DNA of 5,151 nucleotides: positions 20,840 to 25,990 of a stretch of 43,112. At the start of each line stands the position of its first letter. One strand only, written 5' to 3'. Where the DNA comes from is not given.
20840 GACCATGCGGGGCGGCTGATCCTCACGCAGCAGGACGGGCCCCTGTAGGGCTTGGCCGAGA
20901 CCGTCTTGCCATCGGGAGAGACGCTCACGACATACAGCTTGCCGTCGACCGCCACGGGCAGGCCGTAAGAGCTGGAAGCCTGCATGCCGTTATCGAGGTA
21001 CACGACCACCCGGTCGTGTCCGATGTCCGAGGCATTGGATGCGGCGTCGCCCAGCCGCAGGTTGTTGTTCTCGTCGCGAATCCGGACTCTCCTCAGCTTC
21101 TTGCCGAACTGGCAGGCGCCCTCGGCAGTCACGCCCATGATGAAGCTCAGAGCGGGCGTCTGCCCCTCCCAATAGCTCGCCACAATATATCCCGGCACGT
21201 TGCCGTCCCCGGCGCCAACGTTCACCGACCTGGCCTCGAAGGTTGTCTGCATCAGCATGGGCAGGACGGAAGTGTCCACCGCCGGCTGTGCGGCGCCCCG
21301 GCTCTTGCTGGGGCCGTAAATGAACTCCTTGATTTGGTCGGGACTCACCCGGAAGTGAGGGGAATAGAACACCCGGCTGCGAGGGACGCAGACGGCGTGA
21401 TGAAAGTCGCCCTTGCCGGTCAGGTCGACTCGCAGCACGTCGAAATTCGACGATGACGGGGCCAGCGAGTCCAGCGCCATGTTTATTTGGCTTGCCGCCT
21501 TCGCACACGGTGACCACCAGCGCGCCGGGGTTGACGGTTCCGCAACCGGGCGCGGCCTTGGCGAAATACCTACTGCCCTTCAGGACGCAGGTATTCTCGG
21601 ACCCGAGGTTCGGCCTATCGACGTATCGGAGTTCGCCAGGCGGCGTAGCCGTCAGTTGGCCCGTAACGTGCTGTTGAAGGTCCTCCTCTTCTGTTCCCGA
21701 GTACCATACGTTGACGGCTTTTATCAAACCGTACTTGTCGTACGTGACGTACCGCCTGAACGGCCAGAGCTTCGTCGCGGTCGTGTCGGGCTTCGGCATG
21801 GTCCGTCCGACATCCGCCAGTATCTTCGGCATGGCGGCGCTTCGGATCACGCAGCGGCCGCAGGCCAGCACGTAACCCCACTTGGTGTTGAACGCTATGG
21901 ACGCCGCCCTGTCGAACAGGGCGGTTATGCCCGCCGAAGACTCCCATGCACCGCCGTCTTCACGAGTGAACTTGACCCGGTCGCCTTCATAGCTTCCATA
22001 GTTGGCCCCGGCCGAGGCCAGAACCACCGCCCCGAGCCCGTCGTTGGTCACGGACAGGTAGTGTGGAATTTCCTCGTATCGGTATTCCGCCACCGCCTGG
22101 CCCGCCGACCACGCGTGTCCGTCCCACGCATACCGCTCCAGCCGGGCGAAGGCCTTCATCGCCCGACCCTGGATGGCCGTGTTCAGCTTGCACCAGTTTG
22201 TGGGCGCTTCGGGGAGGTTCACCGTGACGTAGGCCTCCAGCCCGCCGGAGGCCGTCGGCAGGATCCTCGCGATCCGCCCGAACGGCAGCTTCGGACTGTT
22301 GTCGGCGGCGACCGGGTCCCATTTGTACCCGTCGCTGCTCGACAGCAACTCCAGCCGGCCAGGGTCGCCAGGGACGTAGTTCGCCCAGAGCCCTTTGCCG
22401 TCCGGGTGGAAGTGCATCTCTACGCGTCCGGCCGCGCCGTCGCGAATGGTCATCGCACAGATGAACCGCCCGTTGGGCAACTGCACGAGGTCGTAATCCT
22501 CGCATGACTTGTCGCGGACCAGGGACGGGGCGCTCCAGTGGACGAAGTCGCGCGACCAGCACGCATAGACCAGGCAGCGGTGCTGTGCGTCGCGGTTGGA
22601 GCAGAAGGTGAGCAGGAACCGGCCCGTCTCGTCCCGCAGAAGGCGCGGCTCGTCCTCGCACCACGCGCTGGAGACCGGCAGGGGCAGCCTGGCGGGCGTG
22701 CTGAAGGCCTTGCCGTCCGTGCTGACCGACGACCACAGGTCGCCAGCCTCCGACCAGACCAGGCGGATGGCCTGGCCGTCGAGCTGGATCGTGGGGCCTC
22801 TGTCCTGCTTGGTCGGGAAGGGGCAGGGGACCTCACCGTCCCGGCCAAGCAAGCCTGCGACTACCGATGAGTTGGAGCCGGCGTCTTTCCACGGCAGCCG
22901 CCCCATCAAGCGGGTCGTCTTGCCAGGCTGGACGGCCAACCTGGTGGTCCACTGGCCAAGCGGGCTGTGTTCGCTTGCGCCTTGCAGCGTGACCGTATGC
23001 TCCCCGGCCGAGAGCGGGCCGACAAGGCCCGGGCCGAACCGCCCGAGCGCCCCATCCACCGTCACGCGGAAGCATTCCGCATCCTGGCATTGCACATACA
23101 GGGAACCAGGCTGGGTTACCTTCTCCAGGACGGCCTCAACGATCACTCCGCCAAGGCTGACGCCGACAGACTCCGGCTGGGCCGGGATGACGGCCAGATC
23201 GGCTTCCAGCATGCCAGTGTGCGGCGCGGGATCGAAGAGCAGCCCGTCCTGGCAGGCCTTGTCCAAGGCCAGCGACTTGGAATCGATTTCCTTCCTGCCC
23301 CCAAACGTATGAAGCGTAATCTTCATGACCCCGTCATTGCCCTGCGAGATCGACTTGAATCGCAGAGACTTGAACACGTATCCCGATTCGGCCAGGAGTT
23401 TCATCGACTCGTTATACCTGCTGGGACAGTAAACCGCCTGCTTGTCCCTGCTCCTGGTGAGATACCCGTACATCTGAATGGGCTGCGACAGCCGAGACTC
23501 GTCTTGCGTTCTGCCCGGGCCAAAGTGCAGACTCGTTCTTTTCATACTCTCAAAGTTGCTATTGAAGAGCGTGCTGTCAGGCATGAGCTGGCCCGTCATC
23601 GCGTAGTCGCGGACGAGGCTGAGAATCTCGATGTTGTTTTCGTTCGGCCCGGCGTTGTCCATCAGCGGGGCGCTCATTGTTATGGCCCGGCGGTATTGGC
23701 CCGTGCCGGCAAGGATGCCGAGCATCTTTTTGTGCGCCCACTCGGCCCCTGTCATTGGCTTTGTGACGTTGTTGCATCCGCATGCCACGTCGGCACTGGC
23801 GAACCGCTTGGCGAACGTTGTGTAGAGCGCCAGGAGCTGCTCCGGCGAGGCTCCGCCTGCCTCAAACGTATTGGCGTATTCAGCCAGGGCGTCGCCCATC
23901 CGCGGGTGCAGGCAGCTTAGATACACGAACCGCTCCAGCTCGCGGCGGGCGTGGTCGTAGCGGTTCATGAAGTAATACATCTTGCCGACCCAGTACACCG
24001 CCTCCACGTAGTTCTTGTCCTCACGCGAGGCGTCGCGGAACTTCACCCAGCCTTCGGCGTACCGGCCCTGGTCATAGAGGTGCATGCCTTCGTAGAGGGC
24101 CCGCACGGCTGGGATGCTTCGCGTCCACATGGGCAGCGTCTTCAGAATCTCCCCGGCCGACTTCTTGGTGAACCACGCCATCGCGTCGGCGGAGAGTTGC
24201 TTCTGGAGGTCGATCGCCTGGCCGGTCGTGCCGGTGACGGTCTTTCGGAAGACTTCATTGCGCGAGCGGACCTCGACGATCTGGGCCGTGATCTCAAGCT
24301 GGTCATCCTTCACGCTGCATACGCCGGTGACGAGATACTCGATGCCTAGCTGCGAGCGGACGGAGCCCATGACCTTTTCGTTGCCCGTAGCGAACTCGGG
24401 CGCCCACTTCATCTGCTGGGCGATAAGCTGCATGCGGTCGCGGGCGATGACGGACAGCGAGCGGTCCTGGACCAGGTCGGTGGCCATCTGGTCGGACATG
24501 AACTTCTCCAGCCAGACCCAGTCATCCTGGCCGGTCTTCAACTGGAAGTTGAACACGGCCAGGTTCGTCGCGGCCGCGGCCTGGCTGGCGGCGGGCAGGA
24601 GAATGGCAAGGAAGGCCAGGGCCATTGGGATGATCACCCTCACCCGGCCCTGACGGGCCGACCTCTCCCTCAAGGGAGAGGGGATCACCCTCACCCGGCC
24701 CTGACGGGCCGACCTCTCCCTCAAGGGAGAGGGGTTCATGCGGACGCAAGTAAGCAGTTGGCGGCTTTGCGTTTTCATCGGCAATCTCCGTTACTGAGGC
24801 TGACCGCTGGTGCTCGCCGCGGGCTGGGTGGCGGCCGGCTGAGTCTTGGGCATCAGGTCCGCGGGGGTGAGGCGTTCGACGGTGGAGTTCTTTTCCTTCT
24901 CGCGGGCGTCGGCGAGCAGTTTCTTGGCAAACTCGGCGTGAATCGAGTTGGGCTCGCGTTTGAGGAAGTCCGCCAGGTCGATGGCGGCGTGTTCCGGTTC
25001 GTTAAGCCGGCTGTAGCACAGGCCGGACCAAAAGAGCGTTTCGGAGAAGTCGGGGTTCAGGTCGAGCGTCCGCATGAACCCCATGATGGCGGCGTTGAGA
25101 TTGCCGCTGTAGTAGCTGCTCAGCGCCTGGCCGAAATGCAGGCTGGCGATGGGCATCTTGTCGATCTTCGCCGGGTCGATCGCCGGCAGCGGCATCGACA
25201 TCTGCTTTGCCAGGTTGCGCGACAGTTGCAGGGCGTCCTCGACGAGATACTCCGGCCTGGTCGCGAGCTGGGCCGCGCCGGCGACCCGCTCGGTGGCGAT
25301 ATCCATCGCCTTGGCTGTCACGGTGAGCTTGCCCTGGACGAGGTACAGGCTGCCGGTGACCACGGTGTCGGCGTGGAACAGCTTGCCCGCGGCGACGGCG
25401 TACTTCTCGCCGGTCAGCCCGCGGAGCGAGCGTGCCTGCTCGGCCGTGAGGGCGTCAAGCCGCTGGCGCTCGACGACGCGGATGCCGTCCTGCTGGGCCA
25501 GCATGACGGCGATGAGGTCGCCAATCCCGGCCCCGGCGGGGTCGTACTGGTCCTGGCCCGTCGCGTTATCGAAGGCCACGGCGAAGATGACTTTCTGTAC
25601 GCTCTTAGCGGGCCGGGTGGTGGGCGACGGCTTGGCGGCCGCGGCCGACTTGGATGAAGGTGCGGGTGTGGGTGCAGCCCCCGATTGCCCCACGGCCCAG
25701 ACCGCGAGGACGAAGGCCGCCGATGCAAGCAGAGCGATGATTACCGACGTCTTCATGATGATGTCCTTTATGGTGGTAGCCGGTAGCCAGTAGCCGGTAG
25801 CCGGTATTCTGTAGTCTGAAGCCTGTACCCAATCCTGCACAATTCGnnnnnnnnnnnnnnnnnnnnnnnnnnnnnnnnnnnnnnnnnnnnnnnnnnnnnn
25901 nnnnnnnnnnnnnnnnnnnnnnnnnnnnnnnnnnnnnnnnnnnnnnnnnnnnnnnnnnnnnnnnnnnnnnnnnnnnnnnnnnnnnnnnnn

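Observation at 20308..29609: ECF-sigma/ZAS-anti-sigma-headed envelope operon with three paralogous CsgG/LpoB-like modules and a giant Asp-box protein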

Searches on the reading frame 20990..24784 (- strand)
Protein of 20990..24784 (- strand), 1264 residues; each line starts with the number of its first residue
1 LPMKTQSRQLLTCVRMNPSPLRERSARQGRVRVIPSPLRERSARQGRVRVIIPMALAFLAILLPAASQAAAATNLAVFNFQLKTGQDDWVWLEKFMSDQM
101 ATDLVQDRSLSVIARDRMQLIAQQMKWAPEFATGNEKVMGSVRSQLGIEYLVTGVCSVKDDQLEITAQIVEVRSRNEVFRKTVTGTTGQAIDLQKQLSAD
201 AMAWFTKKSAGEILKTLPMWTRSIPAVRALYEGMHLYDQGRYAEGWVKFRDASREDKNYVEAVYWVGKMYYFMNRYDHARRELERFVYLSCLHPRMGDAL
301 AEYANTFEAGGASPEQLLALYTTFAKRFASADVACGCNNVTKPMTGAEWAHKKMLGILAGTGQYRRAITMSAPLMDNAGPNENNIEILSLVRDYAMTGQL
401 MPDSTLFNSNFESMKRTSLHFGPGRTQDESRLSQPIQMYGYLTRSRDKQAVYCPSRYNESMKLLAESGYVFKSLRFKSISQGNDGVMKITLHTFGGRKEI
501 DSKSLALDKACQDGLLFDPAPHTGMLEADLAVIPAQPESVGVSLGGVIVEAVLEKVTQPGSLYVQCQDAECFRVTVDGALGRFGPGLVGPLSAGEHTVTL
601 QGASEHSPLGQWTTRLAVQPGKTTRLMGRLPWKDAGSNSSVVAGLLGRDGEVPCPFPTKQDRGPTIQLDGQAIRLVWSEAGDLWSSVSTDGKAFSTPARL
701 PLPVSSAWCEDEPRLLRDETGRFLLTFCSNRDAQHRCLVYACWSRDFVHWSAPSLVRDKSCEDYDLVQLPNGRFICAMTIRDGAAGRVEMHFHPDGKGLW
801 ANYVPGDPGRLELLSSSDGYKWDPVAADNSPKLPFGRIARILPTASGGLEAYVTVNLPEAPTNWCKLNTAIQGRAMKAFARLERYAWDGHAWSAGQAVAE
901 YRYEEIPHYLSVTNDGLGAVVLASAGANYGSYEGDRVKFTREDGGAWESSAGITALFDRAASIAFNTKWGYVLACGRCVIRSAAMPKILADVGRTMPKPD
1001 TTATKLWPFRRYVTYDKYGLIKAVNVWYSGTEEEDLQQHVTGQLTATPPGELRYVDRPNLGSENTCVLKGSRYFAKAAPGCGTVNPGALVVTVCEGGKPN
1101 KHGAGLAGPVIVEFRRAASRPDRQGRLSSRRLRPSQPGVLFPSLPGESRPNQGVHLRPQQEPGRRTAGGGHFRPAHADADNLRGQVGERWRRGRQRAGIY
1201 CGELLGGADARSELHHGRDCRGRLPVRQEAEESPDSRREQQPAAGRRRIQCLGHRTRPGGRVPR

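Call 3: search_protein_families(library=pfam, proteins=[window:20990-24784:-], max_evalue=1)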
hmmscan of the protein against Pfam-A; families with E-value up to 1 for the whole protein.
window:20990-24784:- (1264 aa): 3 families
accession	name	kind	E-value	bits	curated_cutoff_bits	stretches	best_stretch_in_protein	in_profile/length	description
PF14559.12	TPR_19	-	0.017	15.9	25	1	236-285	1-50/68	Tetratricopeptide repeat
PF13088.12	BNR_2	-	0.16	11.8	31.4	1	681-823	147-249/277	BNR repeat-like domain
PF07719.23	TPR_2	-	0.18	12.4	27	0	261-285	2-26/34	Tetratricopeptide repeat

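Call 4: search_protein_families(library=ncbifam, proteins=[window:20990-24784:-], max_evalue=1)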
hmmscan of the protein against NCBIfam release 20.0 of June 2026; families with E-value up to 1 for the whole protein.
window:20990-24784:- (1264 aa): 2 families
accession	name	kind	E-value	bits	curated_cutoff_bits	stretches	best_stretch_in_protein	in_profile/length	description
TIGR02795.1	tol_pal_ybgF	equivalog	0.0024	18.5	90.1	1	237-331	13-109/119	tol-pal system protein YbgF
TIGR04510.1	mod_pep_cyc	subfamily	0.0066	15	400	1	97-295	266-468/814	putative peptide modification system cyclase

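Call 67: search_protein_families(library=padloc, proteins=[window:21484-24625:-], max_evalue=0.01)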
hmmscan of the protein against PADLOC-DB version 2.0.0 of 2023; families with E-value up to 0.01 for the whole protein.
window:21484-24625:- (1047 aa): 0 families

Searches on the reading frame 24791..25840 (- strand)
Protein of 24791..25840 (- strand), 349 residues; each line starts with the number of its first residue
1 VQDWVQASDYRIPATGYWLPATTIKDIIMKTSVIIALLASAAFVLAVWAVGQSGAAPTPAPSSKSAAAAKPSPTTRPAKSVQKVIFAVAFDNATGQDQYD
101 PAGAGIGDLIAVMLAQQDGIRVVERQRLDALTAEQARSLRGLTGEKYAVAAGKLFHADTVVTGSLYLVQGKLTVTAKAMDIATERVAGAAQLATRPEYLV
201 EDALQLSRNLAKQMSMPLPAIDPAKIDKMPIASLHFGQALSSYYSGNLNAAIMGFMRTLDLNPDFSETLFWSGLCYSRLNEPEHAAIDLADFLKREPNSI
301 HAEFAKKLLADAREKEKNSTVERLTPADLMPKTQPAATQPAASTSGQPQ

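Call 3: search_protein_families(library=pfam, proteins=[window:24791-25840:-], max_evalue=1)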
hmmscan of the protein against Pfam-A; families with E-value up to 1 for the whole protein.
window:24791-25840:- (349 aa): 7 families
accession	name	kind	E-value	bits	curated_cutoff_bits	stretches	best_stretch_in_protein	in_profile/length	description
PF03783.19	CsgG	-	7.7e-07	29.1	20.8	1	81-165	8-98/210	Curli production assembly/transport component CsgG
PF13371.12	TPR_9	-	4e-05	24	35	1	256-310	19-73/73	Tetratricopeptide repeat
PF13174.12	TPR_6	-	0.0051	17.8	26.3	1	267-299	1-33/33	Tetratricopeptide repeat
PF07719.23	TPR_2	-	0.0066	16.9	27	0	267-298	2-33/34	Tetratricopeptide repeat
PF17680.6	FlgO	-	0.012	15.9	22.6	1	116-191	50-122/130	FlgO protein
PF13431.12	TPR_17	-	0.037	14.7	24.4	1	255-283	2-30/34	Tetratricopeptide repeat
PF00515.34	TPR_1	-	0.12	12.6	27.8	0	234-265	3-34/34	Tetratricopeptide repeat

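Call 4: search_protein_families(library=ncbifam, proteins=[window:24791-25840:-], max_evalue=1)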
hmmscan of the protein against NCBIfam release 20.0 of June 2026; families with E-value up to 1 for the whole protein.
window:24791-25840:- (349 aa): 4 families
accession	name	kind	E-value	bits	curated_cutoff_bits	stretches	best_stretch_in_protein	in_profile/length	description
TIGR02917.1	PEP_TPR_lipo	equivalog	6.2e-05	21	312.2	1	235-333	264-361/899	XrtA/PEP-CTERM system TPR-repeat protein PrsT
NF047507.1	TPR_BatC_Lepto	exception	0.0019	17.7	175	1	234-321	60-151/214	TPR repeat-containing protein BatC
TIGR02552.1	LcrH_SycD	equivalog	0.0079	15.9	104.8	1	235-306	55-127/136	SycD/LcrH family type III secretion system chaperone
NF040959.1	MamA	equivalog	0.013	14.9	200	1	234-327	75-165/204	magnetosome protein MamA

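Call 67: search_protein_families(library=padloc, proteins=[window:24791-25756:-], max_evalue=0.01)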
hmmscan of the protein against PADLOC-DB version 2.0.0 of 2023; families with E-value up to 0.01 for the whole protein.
window:24791-25756:- (321 aa): 0 families
